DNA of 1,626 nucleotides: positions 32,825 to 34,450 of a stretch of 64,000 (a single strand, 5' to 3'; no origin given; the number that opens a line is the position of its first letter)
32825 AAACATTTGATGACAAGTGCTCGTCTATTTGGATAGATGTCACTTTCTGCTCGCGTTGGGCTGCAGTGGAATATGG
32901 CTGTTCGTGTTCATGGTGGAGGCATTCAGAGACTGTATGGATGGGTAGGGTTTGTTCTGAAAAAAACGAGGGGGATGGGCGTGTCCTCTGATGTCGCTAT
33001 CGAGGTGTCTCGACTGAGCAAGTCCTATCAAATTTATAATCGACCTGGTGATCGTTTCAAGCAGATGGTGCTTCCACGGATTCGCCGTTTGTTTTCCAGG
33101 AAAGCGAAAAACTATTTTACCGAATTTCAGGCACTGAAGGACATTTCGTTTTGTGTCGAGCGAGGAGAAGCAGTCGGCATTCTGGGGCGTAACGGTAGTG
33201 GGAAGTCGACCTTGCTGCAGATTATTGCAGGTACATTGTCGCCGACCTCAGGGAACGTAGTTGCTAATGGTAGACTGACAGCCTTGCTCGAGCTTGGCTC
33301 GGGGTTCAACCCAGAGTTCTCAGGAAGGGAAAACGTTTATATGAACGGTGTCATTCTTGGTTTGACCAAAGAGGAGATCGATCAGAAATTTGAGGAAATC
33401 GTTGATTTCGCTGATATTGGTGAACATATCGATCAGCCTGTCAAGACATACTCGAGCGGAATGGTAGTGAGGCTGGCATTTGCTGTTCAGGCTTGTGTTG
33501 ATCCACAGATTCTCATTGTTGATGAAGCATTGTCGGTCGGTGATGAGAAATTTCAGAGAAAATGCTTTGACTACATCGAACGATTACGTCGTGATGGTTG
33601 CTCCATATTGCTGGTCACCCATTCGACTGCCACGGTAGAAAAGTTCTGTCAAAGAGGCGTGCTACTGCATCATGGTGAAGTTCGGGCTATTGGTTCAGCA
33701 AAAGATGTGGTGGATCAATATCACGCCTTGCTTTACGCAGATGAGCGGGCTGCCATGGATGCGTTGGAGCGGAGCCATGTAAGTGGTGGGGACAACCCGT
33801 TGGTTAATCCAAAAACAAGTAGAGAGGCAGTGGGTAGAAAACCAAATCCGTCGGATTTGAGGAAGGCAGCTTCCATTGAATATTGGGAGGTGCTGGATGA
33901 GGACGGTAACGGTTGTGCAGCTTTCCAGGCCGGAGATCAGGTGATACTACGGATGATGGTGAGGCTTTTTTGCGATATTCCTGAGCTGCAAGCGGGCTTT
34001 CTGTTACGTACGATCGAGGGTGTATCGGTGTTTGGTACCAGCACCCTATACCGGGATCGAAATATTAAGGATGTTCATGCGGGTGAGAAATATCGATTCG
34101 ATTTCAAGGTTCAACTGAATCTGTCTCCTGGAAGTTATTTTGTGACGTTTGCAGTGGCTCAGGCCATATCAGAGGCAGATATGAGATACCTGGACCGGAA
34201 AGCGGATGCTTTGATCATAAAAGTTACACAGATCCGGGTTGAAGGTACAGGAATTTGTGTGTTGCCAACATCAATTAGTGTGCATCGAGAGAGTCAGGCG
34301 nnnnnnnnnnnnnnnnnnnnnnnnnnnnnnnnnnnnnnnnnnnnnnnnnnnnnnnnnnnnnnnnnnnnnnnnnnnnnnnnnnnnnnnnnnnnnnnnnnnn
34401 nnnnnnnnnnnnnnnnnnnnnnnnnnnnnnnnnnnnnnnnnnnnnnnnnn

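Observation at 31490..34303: Tandem Wzt ATPases with near-identical NBDs but unrelated C-terminal domains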

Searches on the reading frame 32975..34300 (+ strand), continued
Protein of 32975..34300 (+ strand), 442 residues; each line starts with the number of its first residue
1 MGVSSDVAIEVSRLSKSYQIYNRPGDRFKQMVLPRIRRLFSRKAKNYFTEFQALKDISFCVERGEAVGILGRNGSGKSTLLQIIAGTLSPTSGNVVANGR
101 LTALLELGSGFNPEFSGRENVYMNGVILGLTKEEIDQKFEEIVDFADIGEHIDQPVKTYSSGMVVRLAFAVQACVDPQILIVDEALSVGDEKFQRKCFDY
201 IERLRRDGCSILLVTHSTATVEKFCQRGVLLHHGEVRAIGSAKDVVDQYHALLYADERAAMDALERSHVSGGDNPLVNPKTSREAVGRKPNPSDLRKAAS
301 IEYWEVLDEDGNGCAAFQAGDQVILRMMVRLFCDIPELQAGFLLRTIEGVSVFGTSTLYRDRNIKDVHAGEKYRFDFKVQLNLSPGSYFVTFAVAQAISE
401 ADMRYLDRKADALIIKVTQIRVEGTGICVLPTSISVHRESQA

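Call 49: fold_search(model_id=the predicted structure, library=pdb)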
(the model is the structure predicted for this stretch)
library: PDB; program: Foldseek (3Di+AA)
matches with E <= 10: 1846; with E <= 0.001: 1243
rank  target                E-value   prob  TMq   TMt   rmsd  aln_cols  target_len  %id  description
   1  8dl0_A                7.3e-40  1.00  0.50  0.57  19.1       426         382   34  CryoEM structure of the nucleotide-free and open channel A.aeolicus WzmWzt transporter (released 2022-09-21)
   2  8dl0_C                1.2e-39  1.00  0.50  0.57  18.2       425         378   33  CryoEM structure of the nucleotide-free and open channel A.aeolicus WzmWzt transporter (released 2022-09-21)
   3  8dku_A                2.6e-39  1.00  0.54  0.60  17.1       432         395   34  CryoEM structure of the A. aeolicus WzmWzt transporter bound to the native O antigen (released 2022-09-21)
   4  7k2t_A                2.9e-39  1.00  0.52  0.62  18.4       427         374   33  Mg2+/ATP-bound structure of the full-length WzmWzt O antigen ABC transporter in lipid nanodiscs (released 2021-01-13)
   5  7k2t_C                8.4e-39  1.00  0.52  0.61  17.2       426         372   34  Mg2+/ATP-bound structure of the full-length WzmWzt O antigen ABC transporter in lipid nanodiscs (released 2021-01-13)
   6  8dne_C                1.4e-38  1.00  0.52  0.62  17.4       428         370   33  CryoEM structure of the A.aeolicus WzmWzt transporter bound to ATP (released 2022-09-21)
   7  8dne_A                1.8e-38  1.00  0.52  0.61  18.5       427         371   34  CryoEM structure of the A.aeolicus WzmWzt transporter bound to ATP (released 2022-09-21)
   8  9a4o_B                6.2e-29  1.00  0.52  0.44  46.3       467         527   25  Integrative model of IF2-TAGH by crosslinking MS and deep learning (released 2024-09-18)
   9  6m96_A                3.2e-28  1.00  0.51  0.94   1.5       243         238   42  ATP-bound conformation of the WzmWzt O antigen ABC transporter (released 2019-03-06)
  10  6amx                  9.5e-28  1.00  0.50  0.89   2.4       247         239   42  Crystal Structure of Nucelotide Binding Domain of O-antigen polysaccharide ABC-transporter (released 2017-11-29)
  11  6an5_B                2.7e-27  1.00  0.48  0.85   3.1       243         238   42  Crystal Structure of The Nucelotide Binding Domain of an O-antigen polysaccharide ABC-transporter (released 2017-11-29)
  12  7dd0_C                1.6e-25  1.00  0.47  0.80   6.6       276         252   36  Crystal structure of the N-terminal domain of TagH from Bacillus subtilis (released 2020-12-23)
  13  7dd0_B                2.1e-25  1.00  0.48  0.80   5.6       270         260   38  Crystal structure of the N-terminal domain of TagH from Bacillus subtilis (released 2020-12-23)
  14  7dd0_A                3.0e-25  1.00  0.47  0.83   4.5       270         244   36  Crystal structure of the N-terminal domain of TagH from Bacillus subtilis (released 2020-12-23)
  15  7dd0_D                4.6e-25  1.00  0.48  0.85   3.5       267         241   37  Crystal structure of the N-terminal domain of TagH from Bacillus subtilis (released 2020-12-23)
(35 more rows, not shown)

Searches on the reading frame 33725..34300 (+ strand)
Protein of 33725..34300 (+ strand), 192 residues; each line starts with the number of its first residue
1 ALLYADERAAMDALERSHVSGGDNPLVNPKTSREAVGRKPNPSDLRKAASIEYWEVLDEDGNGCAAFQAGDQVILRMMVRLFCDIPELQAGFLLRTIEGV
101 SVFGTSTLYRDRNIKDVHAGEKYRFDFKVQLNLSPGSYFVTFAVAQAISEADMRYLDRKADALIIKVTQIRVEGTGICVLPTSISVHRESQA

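Call 26: search_solved_structures(query=window:33725-34300:+, max_evalue=1, show_alignments=2)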
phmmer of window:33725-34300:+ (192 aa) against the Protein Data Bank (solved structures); distinct sequences matched with E-value up to 1: 6.
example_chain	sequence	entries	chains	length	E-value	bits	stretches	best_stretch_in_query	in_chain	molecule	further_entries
8dky_A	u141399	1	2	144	5.5e-11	45.6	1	65-185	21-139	ABC transporter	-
6o14_A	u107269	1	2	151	5.9e-11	45.5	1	65-186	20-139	ABC transporter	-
7k2t_A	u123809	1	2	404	2.1e-10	43.7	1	65-186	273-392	ABC transporter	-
8dku_A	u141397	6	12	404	2.3e-10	43.6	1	65-186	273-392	ABC transporter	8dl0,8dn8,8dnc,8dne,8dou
2r5o_A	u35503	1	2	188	4.2e-09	39.5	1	76-182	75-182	Putative ATP binding component of ABC-transporter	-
8uyo_1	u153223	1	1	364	1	12.2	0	12-80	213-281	Paraneoplastic antigen Ma2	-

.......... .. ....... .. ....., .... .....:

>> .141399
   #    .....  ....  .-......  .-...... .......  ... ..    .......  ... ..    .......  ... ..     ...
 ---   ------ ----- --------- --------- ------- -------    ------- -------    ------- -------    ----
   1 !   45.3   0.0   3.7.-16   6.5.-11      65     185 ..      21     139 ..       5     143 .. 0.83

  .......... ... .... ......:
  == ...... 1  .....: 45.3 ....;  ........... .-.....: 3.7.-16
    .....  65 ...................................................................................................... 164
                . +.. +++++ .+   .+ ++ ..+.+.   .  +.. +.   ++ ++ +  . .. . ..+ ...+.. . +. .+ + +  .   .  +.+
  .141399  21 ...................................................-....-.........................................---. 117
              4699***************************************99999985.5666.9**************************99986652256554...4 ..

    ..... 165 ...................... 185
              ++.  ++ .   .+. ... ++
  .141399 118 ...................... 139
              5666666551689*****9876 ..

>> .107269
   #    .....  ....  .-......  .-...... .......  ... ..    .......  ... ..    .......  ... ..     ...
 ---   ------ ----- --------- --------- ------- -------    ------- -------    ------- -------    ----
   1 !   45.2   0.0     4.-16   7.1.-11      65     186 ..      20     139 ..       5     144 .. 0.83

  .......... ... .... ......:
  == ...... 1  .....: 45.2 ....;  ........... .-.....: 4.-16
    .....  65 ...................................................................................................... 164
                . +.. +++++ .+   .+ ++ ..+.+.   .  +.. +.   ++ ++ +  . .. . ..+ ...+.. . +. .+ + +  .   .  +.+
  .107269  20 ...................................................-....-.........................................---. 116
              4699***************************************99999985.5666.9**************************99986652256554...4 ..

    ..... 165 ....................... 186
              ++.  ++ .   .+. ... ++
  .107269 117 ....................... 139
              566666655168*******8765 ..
